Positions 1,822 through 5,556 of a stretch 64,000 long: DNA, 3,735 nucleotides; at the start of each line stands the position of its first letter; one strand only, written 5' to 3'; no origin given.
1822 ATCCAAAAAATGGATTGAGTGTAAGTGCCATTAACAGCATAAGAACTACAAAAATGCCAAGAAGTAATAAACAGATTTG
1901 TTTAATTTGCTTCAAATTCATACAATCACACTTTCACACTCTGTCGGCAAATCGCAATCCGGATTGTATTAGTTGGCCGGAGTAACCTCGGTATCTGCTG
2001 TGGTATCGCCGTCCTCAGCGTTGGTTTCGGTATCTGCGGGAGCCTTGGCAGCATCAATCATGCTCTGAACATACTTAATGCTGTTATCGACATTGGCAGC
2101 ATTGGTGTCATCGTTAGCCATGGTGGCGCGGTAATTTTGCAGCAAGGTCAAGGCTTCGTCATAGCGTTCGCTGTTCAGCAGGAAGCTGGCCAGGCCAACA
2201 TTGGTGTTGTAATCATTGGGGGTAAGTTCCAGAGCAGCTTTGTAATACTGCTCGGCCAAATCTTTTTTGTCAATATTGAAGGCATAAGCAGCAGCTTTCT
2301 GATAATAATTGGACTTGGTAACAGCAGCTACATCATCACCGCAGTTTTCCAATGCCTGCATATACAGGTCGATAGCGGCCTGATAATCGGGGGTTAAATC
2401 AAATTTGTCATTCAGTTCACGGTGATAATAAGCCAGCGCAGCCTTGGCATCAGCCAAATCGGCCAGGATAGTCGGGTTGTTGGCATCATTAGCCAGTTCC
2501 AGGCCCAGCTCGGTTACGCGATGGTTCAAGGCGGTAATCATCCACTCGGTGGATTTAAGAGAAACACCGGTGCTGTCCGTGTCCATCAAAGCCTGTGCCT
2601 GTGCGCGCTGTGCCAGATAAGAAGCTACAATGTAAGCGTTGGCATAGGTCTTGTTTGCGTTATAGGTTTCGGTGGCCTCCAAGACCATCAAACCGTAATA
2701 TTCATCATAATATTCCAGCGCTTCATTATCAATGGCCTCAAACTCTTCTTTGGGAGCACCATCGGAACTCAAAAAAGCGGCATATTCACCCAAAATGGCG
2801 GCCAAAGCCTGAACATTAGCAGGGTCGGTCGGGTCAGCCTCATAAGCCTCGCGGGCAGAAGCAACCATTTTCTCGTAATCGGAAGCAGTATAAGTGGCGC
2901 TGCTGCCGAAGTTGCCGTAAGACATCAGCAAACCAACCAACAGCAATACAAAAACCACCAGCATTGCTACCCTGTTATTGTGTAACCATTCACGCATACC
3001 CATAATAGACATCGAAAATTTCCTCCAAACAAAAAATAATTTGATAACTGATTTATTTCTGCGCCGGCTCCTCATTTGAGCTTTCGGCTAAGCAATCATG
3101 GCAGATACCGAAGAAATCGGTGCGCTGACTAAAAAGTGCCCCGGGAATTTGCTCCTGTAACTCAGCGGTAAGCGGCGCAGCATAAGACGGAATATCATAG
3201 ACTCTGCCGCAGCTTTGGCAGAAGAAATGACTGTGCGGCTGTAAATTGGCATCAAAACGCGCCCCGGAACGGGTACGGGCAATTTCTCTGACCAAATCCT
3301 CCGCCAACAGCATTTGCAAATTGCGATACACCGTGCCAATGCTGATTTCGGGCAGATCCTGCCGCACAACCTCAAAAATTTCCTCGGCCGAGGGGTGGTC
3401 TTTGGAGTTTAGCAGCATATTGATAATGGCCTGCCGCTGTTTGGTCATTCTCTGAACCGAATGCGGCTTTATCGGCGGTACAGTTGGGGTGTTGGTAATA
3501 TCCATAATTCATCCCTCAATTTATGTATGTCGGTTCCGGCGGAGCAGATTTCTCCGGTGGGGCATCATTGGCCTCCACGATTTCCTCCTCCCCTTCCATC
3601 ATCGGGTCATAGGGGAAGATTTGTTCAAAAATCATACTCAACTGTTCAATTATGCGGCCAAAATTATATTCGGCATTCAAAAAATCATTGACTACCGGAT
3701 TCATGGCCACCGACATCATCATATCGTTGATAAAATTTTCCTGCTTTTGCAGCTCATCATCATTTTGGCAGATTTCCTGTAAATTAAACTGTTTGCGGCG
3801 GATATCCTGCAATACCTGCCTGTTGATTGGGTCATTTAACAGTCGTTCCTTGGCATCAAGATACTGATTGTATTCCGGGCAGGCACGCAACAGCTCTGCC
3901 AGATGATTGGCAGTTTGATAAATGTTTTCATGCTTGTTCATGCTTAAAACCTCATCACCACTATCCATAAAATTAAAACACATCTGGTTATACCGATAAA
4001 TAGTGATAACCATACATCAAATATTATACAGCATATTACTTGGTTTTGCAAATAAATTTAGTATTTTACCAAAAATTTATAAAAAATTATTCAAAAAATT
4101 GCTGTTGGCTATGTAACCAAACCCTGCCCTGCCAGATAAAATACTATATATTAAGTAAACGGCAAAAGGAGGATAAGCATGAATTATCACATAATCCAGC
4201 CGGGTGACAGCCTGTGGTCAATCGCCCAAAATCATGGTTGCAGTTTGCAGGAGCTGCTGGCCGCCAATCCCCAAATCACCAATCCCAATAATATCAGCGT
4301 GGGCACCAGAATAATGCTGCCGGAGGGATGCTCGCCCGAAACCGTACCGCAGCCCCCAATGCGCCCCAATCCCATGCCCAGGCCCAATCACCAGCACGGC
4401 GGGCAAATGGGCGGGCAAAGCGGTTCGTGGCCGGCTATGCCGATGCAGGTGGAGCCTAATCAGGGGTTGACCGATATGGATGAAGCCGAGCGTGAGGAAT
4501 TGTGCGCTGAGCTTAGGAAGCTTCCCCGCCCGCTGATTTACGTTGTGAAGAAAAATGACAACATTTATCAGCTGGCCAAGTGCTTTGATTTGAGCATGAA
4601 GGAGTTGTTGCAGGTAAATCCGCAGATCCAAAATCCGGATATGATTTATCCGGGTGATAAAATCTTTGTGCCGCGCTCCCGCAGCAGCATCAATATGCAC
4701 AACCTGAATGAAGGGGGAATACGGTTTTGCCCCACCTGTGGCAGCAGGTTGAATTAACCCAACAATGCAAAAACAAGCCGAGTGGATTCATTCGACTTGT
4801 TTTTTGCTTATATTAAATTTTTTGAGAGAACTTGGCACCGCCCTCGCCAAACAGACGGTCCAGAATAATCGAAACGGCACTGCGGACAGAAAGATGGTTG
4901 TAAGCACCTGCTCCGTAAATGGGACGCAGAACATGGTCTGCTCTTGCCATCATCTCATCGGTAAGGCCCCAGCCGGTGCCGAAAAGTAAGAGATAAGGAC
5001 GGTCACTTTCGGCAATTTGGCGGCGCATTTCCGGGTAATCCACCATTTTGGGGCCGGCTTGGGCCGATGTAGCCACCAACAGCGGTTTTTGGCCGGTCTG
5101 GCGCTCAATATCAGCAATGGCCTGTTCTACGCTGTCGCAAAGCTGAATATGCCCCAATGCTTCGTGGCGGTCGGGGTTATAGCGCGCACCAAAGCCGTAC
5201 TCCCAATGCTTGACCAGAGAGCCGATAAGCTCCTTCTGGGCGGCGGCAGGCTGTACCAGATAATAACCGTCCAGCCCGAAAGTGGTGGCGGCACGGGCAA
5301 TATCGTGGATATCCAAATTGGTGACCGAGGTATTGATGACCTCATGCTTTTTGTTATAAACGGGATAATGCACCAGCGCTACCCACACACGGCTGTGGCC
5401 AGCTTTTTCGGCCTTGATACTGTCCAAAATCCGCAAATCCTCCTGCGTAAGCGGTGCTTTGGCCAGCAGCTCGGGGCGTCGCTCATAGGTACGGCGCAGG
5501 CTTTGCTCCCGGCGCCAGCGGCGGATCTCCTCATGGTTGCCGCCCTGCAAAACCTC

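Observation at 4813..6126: TrmD fused in-frame to a second SPOUT-like methyltransferase domain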

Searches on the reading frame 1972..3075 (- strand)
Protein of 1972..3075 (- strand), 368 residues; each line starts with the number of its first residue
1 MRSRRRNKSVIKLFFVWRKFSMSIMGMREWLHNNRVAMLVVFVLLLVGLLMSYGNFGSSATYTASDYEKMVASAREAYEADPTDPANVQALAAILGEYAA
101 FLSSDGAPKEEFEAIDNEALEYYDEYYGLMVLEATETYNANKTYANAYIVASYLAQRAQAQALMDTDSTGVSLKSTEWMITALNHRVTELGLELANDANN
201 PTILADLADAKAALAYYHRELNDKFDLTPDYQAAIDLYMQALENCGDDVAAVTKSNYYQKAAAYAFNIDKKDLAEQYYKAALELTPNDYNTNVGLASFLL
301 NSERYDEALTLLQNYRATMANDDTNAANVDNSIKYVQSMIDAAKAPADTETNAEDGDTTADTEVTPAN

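Call 25: search_protein_families(library=pfam, proteins=[window:1972-3075:-], max_evalue=0.001)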
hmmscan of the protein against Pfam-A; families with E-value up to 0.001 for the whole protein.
window:1972-3075:- (368 aa): 4 families
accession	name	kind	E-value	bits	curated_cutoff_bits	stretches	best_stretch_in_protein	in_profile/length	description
PF14559.12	TPR_19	-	1.7e-06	28.7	25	1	274-326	10-61/68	Tetratricopeptide repeat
PF13428.12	TPR_14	-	2e-05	25.3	23.5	0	258-291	4-37/44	Tetratricopeptide repeat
PF13181.12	TPR_8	-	0.00016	22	25.7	0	257-288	4-34/34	Tetratricopeptide repeat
PF13431.12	TPR_17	-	0.00031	21.2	24.4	0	277-309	1-33/34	Tetratricopeptide repeat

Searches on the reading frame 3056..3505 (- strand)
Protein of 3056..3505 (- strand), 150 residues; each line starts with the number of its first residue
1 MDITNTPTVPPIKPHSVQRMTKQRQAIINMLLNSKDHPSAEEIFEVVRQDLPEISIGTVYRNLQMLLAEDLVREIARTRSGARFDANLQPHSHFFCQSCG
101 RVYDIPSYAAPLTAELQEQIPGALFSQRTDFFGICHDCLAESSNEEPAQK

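Call 25: search_protein_families(library=pfam, proteins=[window:3056-3505:-], max_evalue=0.001)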
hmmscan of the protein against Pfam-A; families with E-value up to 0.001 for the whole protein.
window:3056-3505:- (150 aa): 1 family
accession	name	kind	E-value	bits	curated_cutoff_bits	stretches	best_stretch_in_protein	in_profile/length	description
PF01475.25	FUR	-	2.8e-25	89.3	23.1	1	19-106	5-94/121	Ferric uptake regulator family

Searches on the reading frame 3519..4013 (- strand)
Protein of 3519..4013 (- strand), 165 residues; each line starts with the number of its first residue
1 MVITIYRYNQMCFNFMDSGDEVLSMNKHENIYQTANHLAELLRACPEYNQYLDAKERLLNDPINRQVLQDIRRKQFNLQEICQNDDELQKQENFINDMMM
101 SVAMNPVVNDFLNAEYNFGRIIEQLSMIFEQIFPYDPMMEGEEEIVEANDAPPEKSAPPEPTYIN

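Call 25: search_protein_families(library=pfam, proteins=[window:3519-4013:-], max_evalue=0.001)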
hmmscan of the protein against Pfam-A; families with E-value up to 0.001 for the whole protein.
window:3519-4013:- (165 aa): 1 family
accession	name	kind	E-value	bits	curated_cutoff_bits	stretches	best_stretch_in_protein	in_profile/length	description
PF06133.16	Com_YlbF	-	7.9e-18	65.3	23.9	1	31-130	1-101/105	Control of competence regulator ComK, YlbF/YmcA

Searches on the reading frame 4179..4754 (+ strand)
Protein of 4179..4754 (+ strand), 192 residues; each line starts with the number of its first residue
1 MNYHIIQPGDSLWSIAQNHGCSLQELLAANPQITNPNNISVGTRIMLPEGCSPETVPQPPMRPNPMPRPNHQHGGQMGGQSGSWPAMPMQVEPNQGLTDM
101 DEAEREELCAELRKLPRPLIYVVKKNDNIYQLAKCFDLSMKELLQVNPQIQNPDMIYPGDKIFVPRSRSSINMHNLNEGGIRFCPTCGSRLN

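Call 25: search_protein_families(library=pfam, proteins=[window:4179-4754:+], max_evalue=0.001)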
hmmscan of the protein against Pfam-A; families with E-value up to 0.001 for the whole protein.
window:4179-4754:+ (192 aa): 4 families
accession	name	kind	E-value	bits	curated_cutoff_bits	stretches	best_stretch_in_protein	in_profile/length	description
PF01476.26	LysM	-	5.2e-27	94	20.9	2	4-48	1-43/43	LysM domain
PF23473.1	LysM3_LYK4_5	-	7.2e-08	32.8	29.3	0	119-165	3-47/48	LYK4/5 LysM3 domain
PF23457.1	LysM2_NFP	-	0.00035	21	36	0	5-48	9-54/56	NFP LysM2 domain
PF23462.1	LysM3_NFP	-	0.00076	20.4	28.1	0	121-149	5-33/48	NFP LysM3 domain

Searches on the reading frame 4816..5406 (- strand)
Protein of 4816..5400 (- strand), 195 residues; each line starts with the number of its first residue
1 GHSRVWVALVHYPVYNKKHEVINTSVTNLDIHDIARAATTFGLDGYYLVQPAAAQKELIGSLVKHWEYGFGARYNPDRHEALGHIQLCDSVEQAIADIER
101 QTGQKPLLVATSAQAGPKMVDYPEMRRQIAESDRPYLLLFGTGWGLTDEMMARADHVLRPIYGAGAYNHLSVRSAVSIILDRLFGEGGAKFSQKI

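Call 3: search_protein_families(library=pfam, proteins=[window:4816-5400:-], max_evalue=1)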
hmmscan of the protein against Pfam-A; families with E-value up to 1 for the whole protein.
window:4816-5400:- (195 aa): 2 families
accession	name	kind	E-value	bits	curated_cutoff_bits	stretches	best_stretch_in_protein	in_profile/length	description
PF09936.14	Methyltrn_RNA_4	-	1.2e-79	266.9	22.6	1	5-185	2-182/182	SAM-dependent RNA methyltransferase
PF00588.24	SpoU_methylase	-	2.6e-05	24.8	29.7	1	34-180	18-141/142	SpoU rRNA Methylase family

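Call 4: search_protein_families(library=ncbifam, proteins=[window:4816-5400:-], max_evalue=1)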
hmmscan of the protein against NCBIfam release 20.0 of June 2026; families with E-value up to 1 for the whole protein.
window:4816-5400:- (195 aa): 4 families
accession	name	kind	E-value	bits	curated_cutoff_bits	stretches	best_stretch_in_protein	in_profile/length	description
TIGR00050.1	rRNA_methyl_1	subfamily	2.9e-05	24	167.15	1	31-184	18-154/233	TrmJ/YjtD family RNA methyltransferase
NF041077.1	tRNAmeth_TrmJ_Sulfolob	equivalog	0.0011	18.6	350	1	31-187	15-155/229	tRNA (cytidine-2'-O-)-methyltransferase TrmJ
NF010750.0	PRK14153.1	equivalog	0.017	14.7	194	1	71-100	139-168/194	nucleotide exchange factor GrpE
NF011694.0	PRK15114.1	equivalog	0.07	12.6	280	1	22-179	10-152/246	tRNA (cytosine(32)/uridine(32)-2'-O)-methyltransferase TrmJ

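Call 5: search_solved_structures(query=window:4816-5400:-, max_evalue=10, show_alignments=3)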
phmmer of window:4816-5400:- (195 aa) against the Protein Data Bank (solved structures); distinct sequences matched with E-value up to 10: 11.
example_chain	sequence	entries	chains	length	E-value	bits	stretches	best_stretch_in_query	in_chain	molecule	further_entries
3dcm_X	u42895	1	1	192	2e-56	194.1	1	4-190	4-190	Uncharacterized protein TM_1570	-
8ri0_A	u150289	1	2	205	3.2e-53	183.6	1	4-183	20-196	tRNA (guanine-N(1)-)-methyltransferase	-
8b1n_A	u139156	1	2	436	2.1e-52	180.9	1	4-183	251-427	tRNA (guanine-N(1)-)-methyltransferase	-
6spb_F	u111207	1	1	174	0.22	14.5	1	90-137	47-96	50S ribosomal protein L5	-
6spf_F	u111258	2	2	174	0.28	14.2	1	90-137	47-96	50S ribosomal protein L5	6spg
6spd_F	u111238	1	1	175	0.28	14.2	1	90-137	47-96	50S ribosomal protein L5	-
7unr_F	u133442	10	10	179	0.29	14.1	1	90-137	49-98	50S ribosomal protein L5 | Large ribosomal subunit protein uL5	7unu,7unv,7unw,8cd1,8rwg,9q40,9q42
1v2x_A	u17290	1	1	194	0.41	13.6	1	131-180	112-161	tRNA (Gm18) methyltransferase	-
9bcm_A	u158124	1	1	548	0.45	13.5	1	93-145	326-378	Glycosyltransferase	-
6x46_A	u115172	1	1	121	1.1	12.2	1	69-122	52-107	Gametocyte-specific factor 1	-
3mn7_S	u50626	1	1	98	1.8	11.5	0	99-134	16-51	Spire DDD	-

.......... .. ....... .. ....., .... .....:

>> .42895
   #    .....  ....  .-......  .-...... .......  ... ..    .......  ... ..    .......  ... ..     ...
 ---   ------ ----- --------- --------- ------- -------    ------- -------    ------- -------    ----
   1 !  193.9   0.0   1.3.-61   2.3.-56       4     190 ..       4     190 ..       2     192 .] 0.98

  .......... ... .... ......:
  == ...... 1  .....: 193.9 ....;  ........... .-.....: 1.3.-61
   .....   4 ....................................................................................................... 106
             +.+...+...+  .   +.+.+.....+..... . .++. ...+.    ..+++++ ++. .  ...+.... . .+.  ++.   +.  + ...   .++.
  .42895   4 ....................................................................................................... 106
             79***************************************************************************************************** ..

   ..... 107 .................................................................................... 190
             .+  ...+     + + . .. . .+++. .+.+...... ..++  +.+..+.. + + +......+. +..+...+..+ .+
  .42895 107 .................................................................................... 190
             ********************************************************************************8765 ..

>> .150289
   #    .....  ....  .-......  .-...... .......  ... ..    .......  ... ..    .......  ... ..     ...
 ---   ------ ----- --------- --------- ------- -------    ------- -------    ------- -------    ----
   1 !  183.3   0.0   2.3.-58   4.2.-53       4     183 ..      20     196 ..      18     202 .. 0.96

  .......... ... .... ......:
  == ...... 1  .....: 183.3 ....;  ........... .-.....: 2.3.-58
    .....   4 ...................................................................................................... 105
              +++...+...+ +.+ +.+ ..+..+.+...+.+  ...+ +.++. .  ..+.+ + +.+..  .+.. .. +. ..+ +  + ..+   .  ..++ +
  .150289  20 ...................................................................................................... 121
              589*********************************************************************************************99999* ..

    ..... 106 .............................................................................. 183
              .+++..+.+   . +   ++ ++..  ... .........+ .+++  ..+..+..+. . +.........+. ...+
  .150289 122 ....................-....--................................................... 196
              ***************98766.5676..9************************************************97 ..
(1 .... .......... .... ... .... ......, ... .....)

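Call 48: predict_structure(alignment_id=A3)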
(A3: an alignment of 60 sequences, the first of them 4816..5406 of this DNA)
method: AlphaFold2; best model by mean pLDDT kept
length: 197 residues; sequences in the alignment: 60
mean_pLDDT: 86.8   pTM: 0.86
mean pLDDT of the five models: 86.8, 85.9, 84.1, 83.9, 83.6
residues with pLDDT >= 90: 112; 70-90: 70; 50-70: 7; < 50: 8
segments of 3 or more residues with pLDDT < 50: 191-197
pLDDT, mean of each block of 10 residues (from residue 1): 80 90 86 89 93 92 87 75 89 97 98 87 94 95 89 94 78 88 82 39
secondary structure, 60 per line:
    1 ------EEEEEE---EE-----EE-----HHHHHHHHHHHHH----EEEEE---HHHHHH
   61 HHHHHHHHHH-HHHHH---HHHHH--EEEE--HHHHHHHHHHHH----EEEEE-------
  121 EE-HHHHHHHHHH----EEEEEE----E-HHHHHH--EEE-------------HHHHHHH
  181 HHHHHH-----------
elements in order: E7-12 H30-42 E47-51 H55-70 H72-76 H80-84 E87-90 H93-104 E109-113 H124-133 E138-143 H150-155 E158-160 H174-186
